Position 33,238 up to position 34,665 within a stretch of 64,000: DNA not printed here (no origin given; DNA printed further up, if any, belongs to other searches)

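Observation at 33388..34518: Low-GC single-gene insertion encoding a TIR - nucleotidyltransferase fusion (candidate novel defence/signalling protein)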

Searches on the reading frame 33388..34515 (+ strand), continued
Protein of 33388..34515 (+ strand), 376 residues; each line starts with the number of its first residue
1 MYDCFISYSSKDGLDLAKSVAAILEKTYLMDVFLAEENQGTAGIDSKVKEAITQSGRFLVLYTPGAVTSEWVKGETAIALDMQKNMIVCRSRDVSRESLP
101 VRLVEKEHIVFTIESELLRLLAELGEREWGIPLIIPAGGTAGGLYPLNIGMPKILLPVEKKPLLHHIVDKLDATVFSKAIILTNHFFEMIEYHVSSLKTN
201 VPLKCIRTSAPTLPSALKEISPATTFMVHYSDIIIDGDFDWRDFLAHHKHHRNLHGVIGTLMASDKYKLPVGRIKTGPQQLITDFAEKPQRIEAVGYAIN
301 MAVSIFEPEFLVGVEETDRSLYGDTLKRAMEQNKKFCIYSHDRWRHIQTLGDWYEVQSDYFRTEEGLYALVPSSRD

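Call 39: find_encoding_contigs(protein=P0025, flank=8000, max_places=1)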
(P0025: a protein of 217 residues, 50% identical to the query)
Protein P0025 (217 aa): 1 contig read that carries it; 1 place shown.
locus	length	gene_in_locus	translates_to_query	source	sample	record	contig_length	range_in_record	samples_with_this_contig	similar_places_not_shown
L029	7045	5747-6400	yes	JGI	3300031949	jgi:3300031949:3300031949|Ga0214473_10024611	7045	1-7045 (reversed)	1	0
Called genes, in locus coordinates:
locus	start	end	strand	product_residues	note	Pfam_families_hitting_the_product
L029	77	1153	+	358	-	PF25917:BSH_RND, PF25973:BSH_CzcB, PF25876:HH_MFP_RND, PF25944:Beta-barrel_RND (weak), PF25954:Beta-barrel_RND_2, PF25967:RND-MFP_C, PF25975:CzcB_C (weak), PF25989:YknX_C, +2 more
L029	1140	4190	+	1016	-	PF00873:ACR_tran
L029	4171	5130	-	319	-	PF02621:VitK2_biosynth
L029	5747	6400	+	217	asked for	PF00483:NTP_transferase (weak)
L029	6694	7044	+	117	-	?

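Call 41: search_protein_representatives(alignment_id=A1)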
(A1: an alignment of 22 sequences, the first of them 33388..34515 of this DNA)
Query: 22 sequences, 367 profile positions. Proteins with E-value up to 0.001 (for the whole library): 25988; up to 1e-10: 1389; up to 1e-30: 71. The best 150 are listed.
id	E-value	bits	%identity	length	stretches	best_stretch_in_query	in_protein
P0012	2.3e-170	583.0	-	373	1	1-363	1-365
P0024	1.1e-153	528.1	-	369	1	2-361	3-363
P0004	6.3e-125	433.5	-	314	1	1-296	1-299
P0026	2.1e-115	402.1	-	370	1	1-360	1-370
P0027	9.6e-104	363.7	-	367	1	2-362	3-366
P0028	5.6e-101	354.7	-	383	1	1-360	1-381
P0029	1.0e-99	350.5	-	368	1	2-361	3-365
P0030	4.1e-98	345.2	-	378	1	1-361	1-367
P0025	5.0e-85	302.2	-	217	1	149-362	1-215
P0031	1.5e-73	264.4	-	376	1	2-362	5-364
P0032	1.1e-68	248.4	-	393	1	3-364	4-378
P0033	2.1e-58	214.6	-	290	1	128-363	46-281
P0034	4.5e-58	213.5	-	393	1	3-361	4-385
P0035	8.5e-58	212.6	-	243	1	129-360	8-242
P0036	2.2e-57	211.2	-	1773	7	3-118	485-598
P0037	4.3e-57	210.3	-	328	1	115-363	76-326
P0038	1.2e-56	208.8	-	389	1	2-359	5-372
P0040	8.4e-53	196.1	-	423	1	2-356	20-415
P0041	1.3e-51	192.2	-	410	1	2-354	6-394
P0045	2.1e-50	188.2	-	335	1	111-363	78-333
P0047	8.9e-49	182.9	-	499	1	104-357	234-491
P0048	2.7e-48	181.3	-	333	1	117-359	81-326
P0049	4.8e-48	180.5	-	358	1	129-356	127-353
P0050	3.0e-46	174.6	-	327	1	125-353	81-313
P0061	4.1e-43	164.3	-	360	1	126-356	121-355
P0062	2.0e-42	162.0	-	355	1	130-361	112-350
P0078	2.3e-37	145.3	-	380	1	131-362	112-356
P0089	4.6e-32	127.9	-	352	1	128-361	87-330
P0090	5.3e-32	127.7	-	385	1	128-357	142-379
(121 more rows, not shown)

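Call 44: search_protein_families(library=pfam, proteins=[P0047, P0078, P0089, P0090, P0037, P0049, P0061, P0062, P0045, P0033], max_evalue=0.1)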
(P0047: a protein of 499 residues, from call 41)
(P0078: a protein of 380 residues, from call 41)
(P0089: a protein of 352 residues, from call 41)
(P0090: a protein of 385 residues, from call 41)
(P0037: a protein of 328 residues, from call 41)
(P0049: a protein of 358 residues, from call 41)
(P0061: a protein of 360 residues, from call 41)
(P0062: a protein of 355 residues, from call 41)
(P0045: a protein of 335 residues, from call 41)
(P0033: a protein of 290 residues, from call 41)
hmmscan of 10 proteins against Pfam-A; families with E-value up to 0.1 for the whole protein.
P0047 (499 aa): 11 families
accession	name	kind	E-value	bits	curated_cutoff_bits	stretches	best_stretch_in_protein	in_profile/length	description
PF00483.29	NTP_transferase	-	4.7e-24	85.8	21.2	1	260-487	3-237/245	Nucleotidyl transferase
PF00561.26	Abhydrolase_1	-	8.7e-05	22.7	25.8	1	4-158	2-118/245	alpha/beta hydrolase fold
PF07819.20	PGAP1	-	0.00024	21.4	24.3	1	92-147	76-132/233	PGAP1-like alpha/beta domain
PF06028.17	DUF915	-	0.00063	19.6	22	1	6-199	15-193/255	Alpha/beta hydrolase of unknown function (DUF915)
PF12146.15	Hydrolase_4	-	0.00069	19.4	27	1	100-186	70-159/239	Serine aminopeptidase, S33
PF01128.25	IspD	-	0.0013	19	27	1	257-362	1-99/221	2-C-methyl-D-erythritol 4-phosphate cytidylyltransferase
PF02450.21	LCAT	-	0.0022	17.7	21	1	92-149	108-167/392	Lecithin:cholesterol acyltransferase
PF10230.15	LIDHydrolase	-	0.0092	16.2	27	1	86-139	66-115/262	Lipid-droplet associated hydrolase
PF05057.20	DUF676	-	0.013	15.5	20.3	0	3-123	6-97/217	Putative serine esterase (DUF676)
PF05990.18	DUF900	-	0.06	13.2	20.5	0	90-139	78-132/232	Alpha/beta hydrolase of unknown function (DUF900)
PF24096.1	DUF7379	-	0.09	13.2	33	0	89-147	55-115/191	Domain of unknown function (DUF7379)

P0078 (380 aa): 2 families
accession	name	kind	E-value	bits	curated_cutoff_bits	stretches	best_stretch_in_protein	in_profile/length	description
PF00483.29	NTP_transferase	-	1.5e-08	35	21.2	1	112-350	2-240/245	Nucleotidyl transferase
PF00486.34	Trans_reg_C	-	0.00038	20.9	26.2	1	30-98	3-74/77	Transcriptional regulatory protein, C terminal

P0089 (352 aa): 3 families
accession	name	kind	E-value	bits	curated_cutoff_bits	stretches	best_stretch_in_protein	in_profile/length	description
PF00483.29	NTP_transferase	-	3.6e-09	37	21.2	1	89-257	2-165/245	Nucleotidyl transferase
PF12804.13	NTP_transf_3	-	2.3e-05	25.1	27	1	94-142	5-48/160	MobA-like NTP transferase domain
PF21650.2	DnaG_cat_HB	-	0.069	13.7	27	0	138-163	20-45/63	DNA primase DnaG, catalytic core, helical bundle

P0090 (385 aa): 2 families
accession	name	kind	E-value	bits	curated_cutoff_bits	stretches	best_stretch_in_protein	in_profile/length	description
PF00483.29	NTP_transferase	-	3.6e-13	50.1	21.2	1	158-379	14-241/245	Nucleotidyl transferase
PF09345.15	SiaC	-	0.052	13.6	24.5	0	294-330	2-38/120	SiaC family regulatory phosphoprotein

P0037 (328 aa): 4 families
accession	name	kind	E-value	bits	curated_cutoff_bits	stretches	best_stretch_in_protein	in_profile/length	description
PF00483.29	NTP_transferase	-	7.9e-14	52.3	21.2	1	95-321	2-242/245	Nucleotidyl transferase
PF12804.13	NTP_transf_3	-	0.00017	22.2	27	1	95-164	1-61/160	MobA-like NTP transferase domain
PF18896.5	SLT_3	-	0.022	15.6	27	0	291-312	38-59/89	Lysozyme like domain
PF21016.3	RlmN_N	-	0.077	13.2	24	0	291-318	17-44/60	Ribosomal RNA large subunit methyltransferase N-terminal domain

P0049 (358 aa): 6 families
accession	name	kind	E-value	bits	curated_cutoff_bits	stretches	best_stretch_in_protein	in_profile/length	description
PF00483.29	NTP_transferase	-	3.8e-16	59.8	21.2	1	129-352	2-239/245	Nucleotidyl transferase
PF15294.11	Leu_zip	-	0.00084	19.4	28.2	1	46-112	7-70/275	Leucine zipper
PF06295.17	ZapG-like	-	0.017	15.6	33.5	1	41-102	18-78/123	Z-ring associated protein G-like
PF24554.1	DUF7603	-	0.039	15.1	27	1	46-124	21-94/110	Domain of unknown function (DUF7603)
PF03999.17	MAP65_ASE1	-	0.051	12.7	26.9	1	45-114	141-210/477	Microtubule associated protein (MAP65/ASE1 family)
PF10392.15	COG5_N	-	0.073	13.7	31.2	0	62-114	30-81/132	Conserved oligomeric Golgi complex subunit 5, N-terminal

P0061 (360 aa): 3 families
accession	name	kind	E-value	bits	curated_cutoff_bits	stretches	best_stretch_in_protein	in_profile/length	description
PF00483.29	NTP_transferase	-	8.3e-16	58.7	21.2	1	127-354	3-239/245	Nucleotidyl transferase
PF12804.13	NTP_transf_3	-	0.0035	18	27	1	127-193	2-59/160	MobA-like NTP transferase domain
PF01128.25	IspD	-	0.011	15.9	27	1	124-218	1-91/221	2-C-methyl-D-erythritol 4-phosphate cytidylyltransferase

P0062 (355 aa): 1 family
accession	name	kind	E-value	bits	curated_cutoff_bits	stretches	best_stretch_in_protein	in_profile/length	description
PF00483.29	NTP_transferase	-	5.1e-11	43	21.2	1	113-345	2-240/245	Nucleotidyl transferase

P0045 (335 aa): 1 family
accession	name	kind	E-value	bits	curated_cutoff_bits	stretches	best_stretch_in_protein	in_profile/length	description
PF00483.29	NTP_transferase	-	3.7e-17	63.2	21.2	1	99-326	3-240/245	Nucleotidyl transferase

P0033 (290 aa): 2 families
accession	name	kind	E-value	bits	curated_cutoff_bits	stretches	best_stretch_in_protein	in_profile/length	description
PF00483.29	NTP_transferase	-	3.4e-09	37.1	21.2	1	50-273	3-239/245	Nucleotidyl transferase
PF12804.13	NTP_transf_3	-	1.4e-05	25.7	27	1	50-113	2-58/160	MobA-like NTP transferase domain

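Call 45: search_dna_similar(query=window:33388-34515:+, collection=plasmids, mode=protein, max_evalue=0.00001, max_rows=15)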
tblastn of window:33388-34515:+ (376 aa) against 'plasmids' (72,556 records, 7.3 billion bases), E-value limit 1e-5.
Records with a match: 5; places in all: 5; records where one place covers at least 80% of the query: 0.
Best place of each record, by identity: <60% 5.
By first word of the organism name: Haladaptatus 1; Sulfitobacter 1; Bacillus 1; Haloplanus 1; Subdoligranulum 1.
By predicted mobility (MOB-suite, as given by PLSDB): non-mobilizable 4; mobilizable 1.
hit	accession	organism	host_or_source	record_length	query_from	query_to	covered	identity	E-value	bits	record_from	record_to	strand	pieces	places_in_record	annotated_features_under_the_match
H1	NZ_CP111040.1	Haladaptatus caseinilyticus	cell culture,sediment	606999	134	356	59%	25.2%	5e-6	56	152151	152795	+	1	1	sugar phosphate nucleotidyltransferase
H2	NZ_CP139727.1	Sulfitobacter faviae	Bacterial Culture,hydrothermal vent ...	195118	133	311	48%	30.1%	2e-10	70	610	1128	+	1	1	nucleotidyltransferase family protein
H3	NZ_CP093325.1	Bacillus sp. N5-665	whole organism,peat soil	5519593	134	359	60%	23.7%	9e-6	56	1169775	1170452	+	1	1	none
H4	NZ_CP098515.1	Haloplanus sp. GDY1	cell culture,salt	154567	134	364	61%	22.7%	6e-6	56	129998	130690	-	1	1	sugar phosphate nucleotidyltransferase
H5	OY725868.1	Subdoligranulum variabile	-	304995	132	350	58%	23.7%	4e-10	69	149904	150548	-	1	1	record has no annotation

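Call 46: search_dna_similar(query=window:33388-34515:+, collection=phages, mode=protein, max_evalue=0.00001, max_rows=15)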
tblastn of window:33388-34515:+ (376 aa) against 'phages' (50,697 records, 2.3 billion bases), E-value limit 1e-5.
No match.

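Call 55: search_protein_families(library=pfam, proteins=[L018:449-1324:-, L018:1675-2841:+, L018:2164-2799:-, L018:2799-3791:-, L018:3805-4722:-, L018:4610-5755:+, L018:5054-5818:-, L018:6101-7204:+, L018:7241-8425:-, L018:8116-9522:-], max_evalue=0.001)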
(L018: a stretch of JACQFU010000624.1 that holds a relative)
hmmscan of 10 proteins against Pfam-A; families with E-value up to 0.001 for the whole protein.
L018:449-1324:- (292 aa): 0 families

L018:1675-2841:+ (389 aa): 0 families

L018:2164-2799:- (212 aa): 1 family
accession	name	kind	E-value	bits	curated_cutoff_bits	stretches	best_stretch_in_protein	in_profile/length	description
PF07963.17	N_methyl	-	0.00024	21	21.2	1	2-23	4-25/27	Prokaryotic N-terminal methylation motif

L018:2799-3791:- (331 aa): 2 families
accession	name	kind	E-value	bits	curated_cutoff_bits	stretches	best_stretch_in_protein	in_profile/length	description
PF06750.18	A24_N_bact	-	5.1e-32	110.2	23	1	27-106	2-81/84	Bacterial Peptidase A24 N-terminal domain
PF07963.17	N_methyl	-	0.00042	20.2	21.2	1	140-162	2-24/27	Prokaryotic N-terminal methylation motif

L018:3805-4722:- (306 aa): 1 family
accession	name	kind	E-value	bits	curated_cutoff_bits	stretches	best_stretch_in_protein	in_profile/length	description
PF02163.28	Peptidase_M50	-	5.5e-16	59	27.2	1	109-285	3-219/221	Peptidase family M50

L018:4610-5755:+ (382 aa): 0 families

L018:5054-5818:- (255 aa): 0 families

L018:6101-7204:+ (368 aa): 0 families

L018:7241-8425:- (395 aa): 0 families

L018:8116-9522:- (469 aa): 6 families
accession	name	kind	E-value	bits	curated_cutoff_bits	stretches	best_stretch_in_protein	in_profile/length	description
PF13304.12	AAA_21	-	6.9e-18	66.2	27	1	63-356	1-301/304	AAA domain, putative AbiEii toxin, Type IV TA system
PF13175.12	AAA_15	-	4.3e-13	50.1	32.1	2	27-82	1-44/374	AAA ATPase domain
PF02463.25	SMC_N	-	8.7e-07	29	40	0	60-84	23-49/220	RecF/RecN/SMC N terminal domain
PF13476.12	AAA_23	-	1.4e-05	26.2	27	1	32-83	2-41/201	AAA domain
PF00005.33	ABC_tran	-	0.00019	22.5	25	1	63-130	13-74/137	ABC transporter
PF13555.12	AAA_29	-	0.00045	20.4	27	0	62-82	23-43/61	P-loop containing region of AAA domain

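Call 57: search_protein_families(library=padloc, proteins=[L018:7241-8425:-, L018:8116-9522:-, L018:6101-7204:+, L016:11666-14926:+, L009:7152-7979:+, L009:10005-10853:+], max_evalue=0.001)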
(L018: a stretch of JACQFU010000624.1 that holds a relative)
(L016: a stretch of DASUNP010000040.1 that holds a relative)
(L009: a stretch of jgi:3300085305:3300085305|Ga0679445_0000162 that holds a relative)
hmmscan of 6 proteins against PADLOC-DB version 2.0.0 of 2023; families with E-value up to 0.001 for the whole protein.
L018:7241-8425:- (395 aa): 25 families
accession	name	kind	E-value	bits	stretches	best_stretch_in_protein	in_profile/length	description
PDLC00318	PtuB1|PtuB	-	2.4e-76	255.1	1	104-388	1-283/299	Unknown function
PDLC00339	PtuB1|PtuB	-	9.6e-32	108.8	1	140-351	43-227/261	Unknown function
PDLC00343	PtuB1|PtuB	-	1.4e-24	85.3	1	118-358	13-246/283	Unknown function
PDLC00330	PtuB1|PtuB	-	1.1e-23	82.4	1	120-342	10-216/271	Unknown function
PDLC00316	PtuB1|PtuB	-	2.9e-22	77.6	1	152-352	55-239/301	Unknown function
PDLC00292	PtuA1|PtuA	-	1.1e-21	74.9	1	147-370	44-239/726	AAA ATPase domain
PDLC00328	PtuB1|PtuB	-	1.5e-20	71.9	2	150-240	49-116/295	Unknown function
PDLC00319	PtuB1|PtuB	-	1.3e-19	68.9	1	151-355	58-254/310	Unknown function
PDLC00333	PtuB1|PtuB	-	3.4e-17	60.9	1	148-347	45-222/272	Unknown function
PDLC00337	PtuB1|PtuB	-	8.8e-16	56.4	2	229-375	92-211/216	Unknown function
PDLC00327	PtuB1|PtuB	-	2.7e-13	47.9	2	212-383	83-268/391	Unknown function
PDLC00288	PtuA1|PtuA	-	1.6e-12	44.9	1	151-362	54-235/733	AAA ATPase domain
PDLC00329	PtuB1|PtuB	-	7.5e-11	39.9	1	109-193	9-91/331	Unknown function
PDLC02924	HNH_I-A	-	1.2e-08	33.2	1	115-352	1-179/198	-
PDLC00349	PtuB1|PtuB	-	2.4e-08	32.2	1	115-191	1-80/260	Unknown function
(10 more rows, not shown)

L018:8116-9522:- (469 aa): 123 families (the best 25 are shown)
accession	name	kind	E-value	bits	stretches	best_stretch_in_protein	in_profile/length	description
PDLC00301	PtuA1|PtuA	-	7.3e-145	481.2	1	27-455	1-421/429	AAA ATPase domain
PDLC00295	PtuA1|PtuA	-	6.3e-61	204.8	1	27-431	1-407/451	AAA ATPase domain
PDLC00304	PtuA1|PtuA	-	1e-56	191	1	25-427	8-400/444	AAA ATPase domain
PDLC00292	PtuA1|PtuA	-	7.3e-47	158.2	1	27-422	307-646/726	AAA ATPase domain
PDLC00269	PtuA1|PtuA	-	2.9e-46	156.6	1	27-423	1-408/446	AAA ATPase domain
PDLC00271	PtuA1|PtuA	-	3.5e-42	143.4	1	27-430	1-387/421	AAA ATPase domain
PDLC00278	PtuA1|PtuA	-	3.3e-40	136.7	1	27-427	1-395/436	AAA ATPase domain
PDLC02913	ATPase_I-A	-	6.6e-39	132.4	2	275-431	324-477/508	-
PDLC00288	PtuA1|PtuA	-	5.9e-38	129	2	177-426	429-661/733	AAA ATPase domain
PDLC00277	PtuA1|PtuA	-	1.3e-37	128.1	1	27-396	1-360/423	AAA ATPase domain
PDLC00298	PtuA1|PtuA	-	9.7e-37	125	1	27-419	1-379/423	AAA ATPase domain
PDLC00284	PtuA1|PtuA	-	2.1e-36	123.9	2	282-426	359-504/545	AAA ATPase domain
PDLC00310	PtuA1|PtuA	-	1.4e-35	121.3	1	27-428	1-403/443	AAA ATPase domain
PDLC00299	PtuA1|PtuA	-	1.8e-35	120.9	2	277-427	340-490/535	AAA ATPase domain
PDLC00275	PtuA1|PtuA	-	1.6e-33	114.5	1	276-423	164-309/348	AAA ATPase domain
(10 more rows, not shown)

L018:6101-7204:+ (368 aa): 0 families

L016:11666-14926:+ (1087 aa): 7 families
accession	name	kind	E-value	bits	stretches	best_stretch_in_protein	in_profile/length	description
PDLC03856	LmuA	-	4.5e-25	86.7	1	5-261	6-241/433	-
PDLC00407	ThsA1|ThsA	-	6.2e-14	49.5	1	6-256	12-230/478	STALD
PDLC00409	ThsA1|ThsA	-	1.8e-08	32.1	1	114-253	97-228/242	STALD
PDLC01169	TPR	-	2.2e-08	31.8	1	867-1003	88-220/252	TPR repeats containing protein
PDLC04166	Dsr1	-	2.5e-05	20.2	1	2-223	11-209/1227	-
PDLC02183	Dsr1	-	0.00015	17.6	1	2-139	9-138/1275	-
PDLC02907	TPR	-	0.00016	18.4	0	888-959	578-644/864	-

L009:7152-7979:+ (276 aa): 0 families

L009:10005-10853:+ (283 aa): 0 families

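Call 59: search_dna_similar(query=P0050, collection=plasmids, mode=protein, max_evalue=1e-8, max_rows=15)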
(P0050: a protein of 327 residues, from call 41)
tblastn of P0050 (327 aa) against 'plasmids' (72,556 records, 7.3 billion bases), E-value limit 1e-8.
No match.

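Call 60: search_dna_similar(query=P0050, collection=phages, mode=protein, max_evalue=1e-8, max_rows=10)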
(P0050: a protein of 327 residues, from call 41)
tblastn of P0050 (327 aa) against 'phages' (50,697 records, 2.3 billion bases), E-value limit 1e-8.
No match.
